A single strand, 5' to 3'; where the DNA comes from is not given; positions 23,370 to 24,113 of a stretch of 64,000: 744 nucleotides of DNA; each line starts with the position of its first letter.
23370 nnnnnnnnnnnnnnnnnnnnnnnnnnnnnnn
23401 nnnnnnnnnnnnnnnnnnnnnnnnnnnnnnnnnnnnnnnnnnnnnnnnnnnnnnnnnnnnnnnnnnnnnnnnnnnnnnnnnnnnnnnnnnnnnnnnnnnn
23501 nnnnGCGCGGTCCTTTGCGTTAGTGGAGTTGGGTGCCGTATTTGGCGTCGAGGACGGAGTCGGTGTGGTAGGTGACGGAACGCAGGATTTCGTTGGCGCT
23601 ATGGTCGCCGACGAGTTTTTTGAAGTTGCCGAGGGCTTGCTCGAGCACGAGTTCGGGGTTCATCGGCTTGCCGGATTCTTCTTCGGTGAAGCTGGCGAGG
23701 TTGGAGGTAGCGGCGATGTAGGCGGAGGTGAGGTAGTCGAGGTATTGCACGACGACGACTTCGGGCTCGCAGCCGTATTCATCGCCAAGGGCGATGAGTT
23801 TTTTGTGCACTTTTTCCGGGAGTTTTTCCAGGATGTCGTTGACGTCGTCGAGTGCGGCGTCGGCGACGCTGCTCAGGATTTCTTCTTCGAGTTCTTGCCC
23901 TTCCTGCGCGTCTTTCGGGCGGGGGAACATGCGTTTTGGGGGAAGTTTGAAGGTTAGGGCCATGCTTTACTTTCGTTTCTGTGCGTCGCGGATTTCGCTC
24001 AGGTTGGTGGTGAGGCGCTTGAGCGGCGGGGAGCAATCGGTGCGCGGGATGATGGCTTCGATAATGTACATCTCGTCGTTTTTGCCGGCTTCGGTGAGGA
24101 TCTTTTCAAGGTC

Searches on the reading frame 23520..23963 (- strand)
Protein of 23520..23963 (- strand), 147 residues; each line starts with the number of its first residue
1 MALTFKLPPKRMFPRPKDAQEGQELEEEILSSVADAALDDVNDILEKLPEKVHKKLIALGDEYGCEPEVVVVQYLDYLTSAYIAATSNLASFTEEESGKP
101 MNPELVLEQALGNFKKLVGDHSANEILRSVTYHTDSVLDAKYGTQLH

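Call 3: search_protein_families(library=pfam, proteins=[window:23520-23963:-], max_evalue=1)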
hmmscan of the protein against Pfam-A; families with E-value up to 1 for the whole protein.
window:23520-23963:- (147 aa): 1 family
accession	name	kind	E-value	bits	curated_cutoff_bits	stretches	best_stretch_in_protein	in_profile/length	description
PF14106.11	DUF4279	-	0.22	12.3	25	0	38-77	53-91/116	Domain of unknown function (DUF4279)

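Call 4: search_protein_families(library=ncbifam, proteins=[window:23520-23963:-], max_evalue=1)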
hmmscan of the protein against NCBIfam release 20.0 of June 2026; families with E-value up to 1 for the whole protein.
window:23520-23963:- (147 aa): 3 families
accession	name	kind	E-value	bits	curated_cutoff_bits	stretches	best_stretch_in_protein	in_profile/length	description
NF047379.1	photo_II_Psb32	equivalog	0.1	12.3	160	1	38-123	25-109/207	photosystem II repair protein Psb32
NF043037.1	ThreonDh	equivalog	0.17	11.2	350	1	27-95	134-196/297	L-threonate dehydrogenase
TIGR00400.1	mgtE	equivalog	0.21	10.3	232.75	1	27-62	81-116/450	magnesium transporter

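Call 7: find_homologous_proteins(query=window:23520-23963:-, max_evalue=0.001)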
Query window:23520-23963:- (147 aa): 1 proteins with E <= 0.001 among 36 candidates.
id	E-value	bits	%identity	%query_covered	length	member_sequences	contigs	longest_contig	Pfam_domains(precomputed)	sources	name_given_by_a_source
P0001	8.9e-82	290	100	93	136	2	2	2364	-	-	-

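Call 11: find_encoding_contigs(protein=P0001, flank=10000)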
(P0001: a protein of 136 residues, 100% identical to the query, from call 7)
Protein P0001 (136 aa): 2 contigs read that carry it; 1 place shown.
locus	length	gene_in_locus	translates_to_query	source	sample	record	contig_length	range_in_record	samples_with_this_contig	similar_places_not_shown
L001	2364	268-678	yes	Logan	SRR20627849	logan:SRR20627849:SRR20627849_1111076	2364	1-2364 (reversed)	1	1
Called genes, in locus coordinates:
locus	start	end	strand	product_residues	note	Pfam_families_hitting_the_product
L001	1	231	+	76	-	?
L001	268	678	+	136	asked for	-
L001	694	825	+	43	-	-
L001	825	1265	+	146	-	-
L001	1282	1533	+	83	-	PF14542:Acetyltransf_CG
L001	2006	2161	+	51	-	-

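Call 14: search_protein_representatives(alignment_id=A1)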
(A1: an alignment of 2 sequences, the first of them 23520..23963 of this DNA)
Query: 2 sequences, 152 profile positions. Proteins with E-value up to 0.001 (for the whole library): 9; up to 1e-10: 4; up to 1e-30: 2. The best 9 are listed.
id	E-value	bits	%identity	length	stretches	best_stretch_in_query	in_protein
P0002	8.7e-74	262.8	-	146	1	2-152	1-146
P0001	5.2e-70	250.5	-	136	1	13-150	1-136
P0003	1.2e-14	70.8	-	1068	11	30-81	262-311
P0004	6.3e-11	58.7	-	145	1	2-147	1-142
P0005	8.1e-09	51.8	-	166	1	2-147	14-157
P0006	8.2e-08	48.6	-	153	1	5-147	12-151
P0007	2.9e-07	46.8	-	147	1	2-143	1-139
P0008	1.2e-04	38.3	-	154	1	5-146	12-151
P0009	4.7e-04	36.4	-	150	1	2-150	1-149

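Call 17: find_homologous_proteins(query=A2, max_evalue=0.01)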
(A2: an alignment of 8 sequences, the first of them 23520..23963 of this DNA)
Query A2 (8 sequences) (147 aa, profile of the alignment): 9 proteins with E <= 0.01 among 3353 candidates.
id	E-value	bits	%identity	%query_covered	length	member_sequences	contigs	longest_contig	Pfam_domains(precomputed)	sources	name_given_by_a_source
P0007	1.7e-50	189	25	98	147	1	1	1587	-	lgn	-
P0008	1.0e-49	186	24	95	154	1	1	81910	-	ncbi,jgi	jgi:hypothetical protein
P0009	3.6e-47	178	22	100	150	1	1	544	-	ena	-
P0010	8.4e-47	177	22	95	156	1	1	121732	-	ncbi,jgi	jgi:hypothetical protein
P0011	1.2e-43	166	27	95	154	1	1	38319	-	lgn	-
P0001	2.7e-42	162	100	93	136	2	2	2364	-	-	-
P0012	5.5e-41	158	25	95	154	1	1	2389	-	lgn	-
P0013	8.2e-34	135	52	97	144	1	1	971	-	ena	-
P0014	2.3e-27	114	31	33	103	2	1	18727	-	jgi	jgi:hypothetical protein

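Call 18: find_encoding_contigs(protein=P0008, flank=8000, max_places=3)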
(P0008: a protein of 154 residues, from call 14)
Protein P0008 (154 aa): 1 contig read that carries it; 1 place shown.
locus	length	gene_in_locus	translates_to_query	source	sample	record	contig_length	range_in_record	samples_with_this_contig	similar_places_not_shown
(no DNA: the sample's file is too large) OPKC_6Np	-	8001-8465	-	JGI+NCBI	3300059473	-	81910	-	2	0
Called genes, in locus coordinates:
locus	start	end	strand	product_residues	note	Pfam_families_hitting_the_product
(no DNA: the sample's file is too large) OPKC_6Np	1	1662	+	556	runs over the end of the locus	-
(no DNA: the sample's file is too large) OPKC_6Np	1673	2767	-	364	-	-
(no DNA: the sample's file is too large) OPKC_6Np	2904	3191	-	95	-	-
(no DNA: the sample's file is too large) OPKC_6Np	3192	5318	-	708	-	PF04851:ResIII, PF00270:DEAD, PF00271:Helicase_C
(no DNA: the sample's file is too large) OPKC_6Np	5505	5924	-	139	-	-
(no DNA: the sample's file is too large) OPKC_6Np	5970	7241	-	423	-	-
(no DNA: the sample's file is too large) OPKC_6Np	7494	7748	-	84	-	-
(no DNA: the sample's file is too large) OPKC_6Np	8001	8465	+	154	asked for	-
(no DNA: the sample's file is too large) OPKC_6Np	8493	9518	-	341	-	PF01757:Acyl_transf_3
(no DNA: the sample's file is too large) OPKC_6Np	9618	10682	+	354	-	-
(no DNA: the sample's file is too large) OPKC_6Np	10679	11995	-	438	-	PF25371:DUF7884, PF02353:CMAS, PF13489:Methyltransf_23 (weak), PF07021:MetW (weak), PF13847:Methyltransf_31, PF08241:Methyltransf_11, PF08242:Methyltransf_12, PF13649:Methyltransf_25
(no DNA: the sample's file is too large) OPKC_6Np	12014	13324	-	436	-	PF00375:SDF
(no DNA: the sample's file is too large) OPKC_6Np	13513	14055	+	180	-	PF07719:TPR_2 (faint), PF13371:TPR_9 (faint)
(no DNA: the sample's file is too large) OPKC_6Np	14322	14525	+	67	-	-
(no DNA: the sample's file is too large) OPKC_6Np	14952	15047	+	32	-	?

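Call 19: find_encoding_contigs(protein=P0010, flank=8000, max_places=3)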
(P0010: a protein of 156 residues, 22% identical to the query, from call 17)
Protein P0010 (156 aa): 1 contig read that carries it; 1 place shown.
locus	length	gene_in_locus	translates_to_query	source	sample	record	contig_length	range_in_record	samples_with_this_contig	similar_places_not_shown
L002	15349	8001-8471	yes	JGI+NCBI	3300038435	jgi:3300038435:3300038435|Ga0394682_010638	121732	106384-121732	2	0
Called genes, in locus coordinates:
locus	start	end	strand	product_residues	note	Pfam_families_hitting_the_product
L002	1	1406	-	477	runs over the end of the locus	-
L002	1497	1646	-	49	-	-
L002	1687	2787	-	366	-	-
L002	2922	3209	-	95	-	-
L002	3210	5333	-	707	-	PF04851:ResIII, PF00270:DEAD, PF00271:Helicase_C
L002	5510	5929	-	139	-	-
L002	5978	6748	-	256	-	-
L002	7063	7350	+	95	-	-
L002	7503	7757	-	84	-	-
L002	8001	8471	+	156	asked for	-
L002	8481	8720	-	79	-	-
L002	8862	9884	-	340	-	PF01757:Acyl_transf_3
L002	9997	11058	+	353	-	-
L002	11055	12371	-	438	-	PF25371:DUF7884 (weak), PF02353:CMAS, PF13489:Methyltransf_23 (weak), PF07021:MetW (weak), PF13847:Methyltransf_31, PF08241:Methyltransf_11, PF08242:Methyltransf_12, PF13649:Methyltransf_25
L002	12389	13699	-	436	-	PF00375:SDF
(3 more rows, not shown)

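Call 20: find_encoding_contigs(protein=P0011, flank=8000, max_places=3)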
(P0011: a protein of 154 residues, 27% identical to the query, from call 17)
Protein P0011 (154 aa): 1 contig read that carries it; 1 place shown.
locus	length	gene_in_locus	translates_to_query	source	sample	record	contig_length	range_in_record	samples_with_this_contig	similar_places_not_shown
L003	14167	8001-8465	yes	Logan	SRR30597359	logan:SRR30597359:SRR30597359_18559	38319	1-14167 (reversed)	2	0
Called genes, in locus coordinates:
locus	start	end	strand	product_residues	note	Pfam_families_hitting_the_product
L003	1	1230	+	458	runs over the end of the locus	PF13450:NAD_binding_8, PF01593:Amino_oxidase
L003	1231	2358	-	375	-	PF10518:TAT_signal (weak)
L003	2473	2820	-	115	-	-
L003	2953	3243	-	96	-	-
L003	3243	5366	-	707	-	PF04851:ResIII, PF00270:DEAD, PF00271:Helicase_C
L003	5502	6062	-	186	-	-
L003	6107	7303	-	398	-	-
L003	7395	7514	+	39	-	-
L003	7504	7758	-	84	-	-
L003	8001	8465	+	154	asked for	-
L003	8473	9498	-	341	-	PF01757:Acyl_transf_3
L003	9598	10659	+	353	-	-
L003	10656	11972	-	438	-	PF25371:DUF7884, PF02353:CMAS, PF13489:Methyltransf_23 (weak), PF07021:MetW (weak), PF13847:Methyltransf_31, PF08241:Methyltransf_11, PF08242:Methyltransf_12, PF13649:Methyltransf_25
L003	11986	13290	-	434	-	PF00375:SDF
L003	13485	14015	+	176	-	PF13371:TPR_9 (faint), PF00515:TPR_1 (faint), PF07719:TPR_2 (faint), PF13431:TPR_17 (faint)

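Call 21: find_encoding_contigs(protein=P0014, flank=8000, max_places=3)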
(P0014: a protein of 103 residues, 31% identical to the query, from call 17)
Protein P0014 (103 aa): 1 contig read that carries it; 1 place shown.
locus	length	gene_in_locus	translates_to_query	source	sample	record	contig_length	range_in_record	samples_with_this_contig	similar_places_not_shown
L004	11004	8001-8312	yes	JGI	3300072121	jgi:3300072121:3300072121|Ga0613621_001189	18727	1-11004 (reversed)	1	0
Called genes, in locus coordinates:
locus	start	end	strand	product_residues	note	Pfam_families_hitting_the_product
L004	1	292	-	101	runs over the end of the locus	-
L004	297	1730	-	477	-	-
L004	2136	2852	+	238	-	PF00535:Glycos_transf_2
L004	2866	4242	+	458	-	PF13450:NAD_binding_8, PF01593:Amino_oxidase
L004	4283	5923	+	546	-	-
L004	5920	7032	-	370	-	PF10518:TAT_signal (weak)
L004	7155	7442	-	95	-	-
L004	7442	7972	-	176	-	-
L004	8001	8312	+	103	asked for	-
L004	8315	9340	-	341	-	PF01757:Acyl_transf_3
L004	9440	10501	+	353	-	-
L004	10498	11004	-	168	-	?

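Call 22: find_encoding_contigs(protein=P0013, flank=8000, max_places=3)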
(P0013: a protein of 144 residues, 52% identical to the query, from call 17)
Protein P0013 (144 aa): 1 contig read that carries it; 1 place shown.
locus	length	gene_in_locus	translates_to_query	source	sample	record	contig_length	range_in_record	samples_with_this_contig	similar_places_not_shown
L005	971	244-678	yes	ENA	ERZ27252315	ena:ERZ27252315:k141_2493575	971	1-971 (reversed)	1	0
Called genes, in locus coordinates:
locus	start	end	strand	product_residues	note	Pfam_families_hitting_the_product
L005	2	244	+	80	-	?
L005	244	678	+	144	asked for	-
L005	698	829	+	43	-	-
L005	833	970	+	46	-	?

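Call 23: find_encoding_contigs(protein=P0007, flank=8000, max_places=3)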
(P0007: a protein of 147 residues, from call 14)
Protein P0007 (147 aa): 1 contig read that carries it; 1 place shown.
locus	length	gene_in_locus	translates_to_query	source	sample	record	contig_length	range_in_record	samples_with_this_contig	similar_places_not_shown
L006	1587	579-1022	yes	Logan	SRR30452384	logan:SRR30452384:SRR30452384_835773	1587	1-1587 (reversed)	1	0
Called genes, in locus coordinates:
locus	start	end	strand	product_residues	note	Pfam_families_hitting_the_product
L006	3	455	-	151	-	?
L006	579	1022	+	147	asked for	-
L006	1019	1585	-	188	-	?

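Call 36: search_solved_structures(query=A3, max_evalue=10)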
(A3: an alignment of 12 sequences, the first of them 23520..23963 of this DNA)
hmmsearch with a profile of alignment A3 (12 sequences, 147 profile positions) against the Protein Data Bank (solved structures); distinct sequences matched with E-value up to 10: 28.
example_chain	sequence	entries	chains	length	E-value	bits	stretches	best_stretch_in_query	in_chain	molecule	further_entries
1eui_C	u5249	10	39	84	0.19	14.8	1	88-132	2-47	URACIL-DNA GLYCOSYLASE INHIBITOR PROTEIN | URACIL-DNA GLYCOSYLASE INHIBITOR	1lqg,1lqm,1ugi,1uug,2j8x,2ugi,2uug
1x93_A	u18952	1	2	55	0.19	14.8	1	50-76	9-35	hypothetical protein HP0222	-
1udi_I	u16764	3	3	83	0.28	14.2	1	88-132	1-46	URACIL-DNA GLYCOSYLASE INHIBITOR PROTEIN | Uracil-DNA glycosylase inhibitor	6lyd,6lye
9j0b_R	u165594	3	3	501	0.42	13.7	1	41-90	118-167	Soluble cytochrome b562,P2Y purinoceptor 14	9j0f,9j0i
8wjx_R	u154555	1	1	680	0.53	13.3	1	41-83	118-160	Soluble cytochrome b562,P2Y purinoceptor 1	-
2jxg_A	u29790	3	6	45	0.58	13.2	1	48-76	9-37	Proline dehydrogenase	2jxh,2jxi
8hn8_R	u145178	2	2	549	0.64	13.1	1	41-85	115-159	Soluble cytochrome b562, Histamine H4 receptor fusion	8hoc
8uk9_B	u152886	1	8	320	0.74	12.9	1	19-75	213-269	Sliding-clamp-loader large subunit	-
8unf_E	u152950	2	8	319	0.75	12.8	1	19-75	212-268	Sliding-clamp-loader large subunit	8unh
3u5z_B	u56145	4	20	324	0.77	12.8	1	19-75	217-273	DNA polymerase accessory protein 44 | Sliding-clamp-loader large subunit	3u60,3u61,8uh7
3kfo_A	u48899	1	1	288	0.81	12.7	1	89-137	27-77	Nucleoporin NUP133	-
4ngu_A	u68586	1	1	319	0.82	12.7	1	44-77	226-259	TRAP dicarboxylate transporter, DctP subunit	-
8g9k_A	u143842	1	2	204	0.91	12.6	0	25-58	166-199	THR2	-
8qyf_A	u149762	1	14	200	0.99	12.4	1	5-64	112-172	ATP-dependent Clp protease proteolytic subunit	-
8cj4_A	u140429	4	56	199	1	12.4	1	5-63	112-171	ATP-dependent Clp protease proteolytic subunit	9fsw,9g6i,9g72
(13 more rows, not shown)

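Call 37: predict_structure(alignment_id=A3)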
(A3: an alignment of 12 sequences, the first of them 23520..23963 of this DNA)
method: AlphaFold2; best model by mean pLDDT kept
length: 147 residues; sequences in the alignment: 12
mean_pLDDT: 85.8   pTM: 0.81
mean pLDDT of the five models: 85.8, 84.9, 84.7, 84.6, 84.2
residues with pLDDT >= 90: 45; 70-90: 94; 50-70: 4; < 50: 4
segments of 3 or more residues with pLDDT < 50: 145-147
pLDDT, mean of each block of 10 residues (from residue 1): 74 84 86 88 88 89 88 88 90 86 90 89 90 90 58
secondary structure, 60 per line:
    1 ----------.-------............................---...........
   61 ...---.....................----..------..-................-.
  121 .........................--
elements in order: H19-46 H50-63 H67-86 H103-118 H120-145

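Call 41: fold_search(model_id=the predicted structure, library=pdb)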
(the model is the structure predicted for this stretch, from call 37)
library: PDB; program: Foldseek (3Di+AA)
matches with E <= 10: 158; with E <= 0.001: 0
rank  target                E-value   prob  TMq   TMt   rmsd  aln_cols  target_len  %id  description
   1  9la7_A                3.9e-01  0.23  0.26  0.15  11.5       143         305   13  Arabidopsis GORK consensus structure (released 2025-07-16)
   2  9j0y_A                4.2e-01  0.13  0.19  0.15  11.8       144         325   12  Cryo-EM Structure of the Guard Cell Potassium Channel GORK mutant (released 2025-02-26)
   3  9l9u_B                4.4e-01  0.20  0.25  0.08  11.8       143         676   12  Arabidopsis GORK WT1 (released 2025-07-16)
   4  9l9u_C                4.7e-01  0.21  0.26  0.08  11.5       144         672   12  Arabidopsis GORK WT1 (released 2025-07-16)
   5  2lpi_MODEL_1_A        5.5e-01  0.18  0.26  0.27  15.1       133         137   16  NMR structure of a monomeric mutant (A72R) of major ampullate spidroin 1 N-terminal domain (released 2012-06-27)
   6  5iz2_B                7.3e-01  0.14  0.24  0.25  13.5       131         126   14  Crystal structure of the N. clavipes spidroin NTD at pH 6.5 (released 2016-07-27)
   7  7wm1_A                7.3e-01  0.14  0.22  0.11  11.8       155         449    8  Cryo-EM structure of AKT1-AtKC1 (released 2023-01-25)
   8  9j0z_C                7.7e-01  0.13  0.24  0.11  11.8       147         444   12  Cryo-EM Structure of the Guard Cell Potassium Channel GORK N50 deletion (released 2025-02-26)
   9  6duw                  9.1e-01  0.15  0.26  0.22  13.7       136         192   12  Crystal structure of the alpha-N-catenin actin-binding domain H1 mutant (released 2018-12-19)
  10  9bj5_A                1.2e+00  0.06  0.18  0.17  14.9       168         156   14  Crystal structure of the HEPN family member AbiV (P212121 space group) (released 2025-08-13)
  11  7wsw_A                1.3e+00  0.09  0.22  0.11  11.6       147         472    8  Cryo-EM structure of the Potassium channel AKT1 from Arabidopsis thaliana (released 2022-11-09)
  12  6duy_A                1.3e+00  0.11  0.24  0.19  13.5       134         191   14  Crystal structure of the alpha-N-catenin actin-binding domain H1 mutant (released 2018-12-19)
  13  1gh0_B                1.3e+00  0.06  0.19  0.18  13.0       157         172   15  CRYSTAL STRUCTURE OF C-PHYCOCYANIN FROM SPIRULINA PLATENSIS (released 2001-06-06)
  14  2lpj_MODEL_1_A        1.4e+00  0.10  0.25  0.26  14.7       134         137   16  NMR structure of major ampullate spidroin 1 N-terminal domain at pH 7.2 (released 2012-06-27)
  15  9lnj_A                1.4e+00  0.08  0.12  0.06  11.6        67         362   16  Crystal structure of VANC21 in complex with its target DNA (5-bromouridine substituted). (released 2025-12-10)
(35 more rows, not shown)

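Call 43: find_related_loci(query=A4, collection=metagenome_contigs, flank=10000)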
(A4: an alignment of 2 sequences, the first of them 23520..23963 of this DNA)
Query A4 (147 aa) in metagenome_contigs; peptide patterns used: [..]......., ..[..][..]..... (x = any residue, [..] = any of these).
595 stretches matched a pattern, but none encodes a relative of the query by tblastn (E <= 1e-3).

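Call 50: list_cluster_members(proteins=[P0008, P0010, P0004, P0005, P0006, P0009, P0012, P0026, P0053])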
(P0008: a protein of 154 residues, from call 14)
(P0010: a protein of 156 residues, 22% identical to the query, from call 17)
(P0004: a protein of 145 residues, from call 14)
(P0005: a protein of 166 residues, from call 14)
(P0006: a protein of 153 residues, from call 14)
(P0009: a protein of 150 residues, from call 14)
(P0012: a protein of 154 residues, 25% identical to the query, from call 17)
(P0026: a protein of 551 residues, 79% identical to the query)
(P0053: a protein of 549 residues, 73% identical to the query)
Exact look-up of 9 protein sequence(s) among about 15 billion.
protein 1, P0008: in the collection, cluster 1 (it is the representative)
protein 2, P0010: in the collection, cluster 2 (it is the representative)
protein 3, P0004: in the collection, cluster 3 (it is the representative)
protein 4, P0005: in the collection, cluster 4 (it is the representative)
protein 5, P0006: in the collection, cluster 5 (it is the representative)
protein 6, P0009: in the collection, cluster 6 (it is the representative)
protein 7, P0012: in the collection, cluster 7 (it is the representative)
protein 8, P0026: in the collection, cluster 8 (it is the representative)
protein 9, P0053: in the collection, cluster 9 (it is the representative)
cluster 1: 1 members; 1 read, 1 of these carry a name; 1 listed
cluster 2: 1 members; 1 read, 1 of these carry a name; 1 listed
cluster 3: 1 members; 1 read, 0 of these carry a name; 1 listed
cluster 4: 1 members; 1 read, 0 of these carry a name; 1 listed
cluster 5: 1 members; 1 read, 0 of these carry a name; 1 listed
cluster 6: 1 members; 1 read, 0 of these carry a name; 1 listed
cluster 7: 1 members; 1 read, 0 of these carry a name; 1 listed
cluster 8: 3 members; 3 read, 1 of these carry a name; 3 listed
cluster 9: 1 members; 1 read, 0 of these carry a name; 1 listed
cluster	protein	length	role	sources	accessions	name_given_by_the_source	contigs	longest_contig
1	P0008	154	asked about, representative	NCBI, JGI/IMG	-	hypothetical protein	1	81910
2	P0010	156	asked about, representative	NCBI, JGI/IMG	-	hypothetical protein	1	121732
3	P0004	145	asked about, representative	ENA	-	-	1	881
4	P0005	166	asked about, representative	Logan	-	-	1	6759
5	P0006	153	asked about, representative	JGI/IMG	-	-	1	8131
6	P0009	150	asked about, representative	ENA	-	-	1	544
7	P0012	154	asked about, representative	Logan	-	-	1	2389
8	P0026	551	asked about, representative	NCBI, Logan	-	-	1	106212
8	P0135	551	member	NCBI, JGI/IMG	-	indolepyruvate decarboxylase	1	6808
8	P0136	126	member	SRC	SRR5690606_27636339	-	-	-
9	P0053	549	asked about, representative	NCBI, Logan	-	-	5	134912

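Call 52: find_encoding_contigs(protein=P0006, flank=8000, max_places=2)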
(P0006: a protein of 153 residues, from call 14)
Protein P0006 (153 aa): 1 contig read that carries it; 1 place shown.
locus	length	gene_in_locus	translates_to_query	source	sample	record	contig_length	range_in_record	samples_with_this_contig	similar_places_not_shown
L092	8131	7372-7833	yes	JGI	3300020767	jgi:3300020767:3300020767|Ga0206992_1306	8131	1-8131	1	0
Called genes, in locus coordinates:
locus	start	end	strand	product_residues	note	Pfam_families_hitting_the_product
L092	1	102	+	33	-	?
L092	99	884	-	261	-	PF01066:CDP-OH_P_transf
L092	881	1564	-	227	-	PF13424:TPR_12 (weak), PF00515:TPR_1, PF13371:TPR_9 (weak), PF13414:TPR_11 (weak), PF13431:TPR_17 (weak), PF00515:TPR_1 (weak), PF00515:TPR_1, PF07719:TPR_2, +16 more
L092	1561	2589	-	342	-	-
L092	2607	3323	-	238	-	PF02666:PS_Dcarbxylase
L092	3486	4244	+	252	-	-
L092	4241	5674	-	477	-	-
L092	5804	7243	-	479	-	PF00180:Iso_dh, PF18324:Isocitrate_DH_C_bact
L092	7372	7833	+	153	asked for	-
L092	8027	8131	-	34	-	?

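Call 53: find_encoding_contigs(protein=P0005, flank=8000, max_places=2)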
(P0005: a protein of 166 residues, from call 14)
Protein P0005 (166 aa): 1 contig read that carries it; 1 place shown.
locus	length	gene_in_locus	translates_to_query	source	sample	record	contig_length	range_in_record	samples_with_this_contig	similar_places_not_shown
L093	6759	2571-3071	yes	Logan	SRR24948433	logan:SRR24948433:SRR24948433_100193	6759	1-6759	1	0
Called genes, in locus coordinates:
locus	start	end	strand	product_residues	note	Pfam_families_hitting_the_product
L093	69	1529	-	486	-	-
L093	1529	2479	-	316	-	PF02729:OTCace_N, PF00185:OTCace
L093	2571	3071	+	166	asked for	-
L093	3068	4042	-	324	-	PF00478:IMPDH (weak), PF03060:NMO, PF00977:His_biosynth (faint), PF03060:NMO, PF05690:ThiG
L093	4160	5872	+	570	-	-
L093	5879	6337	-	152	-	-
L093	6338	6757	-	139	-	?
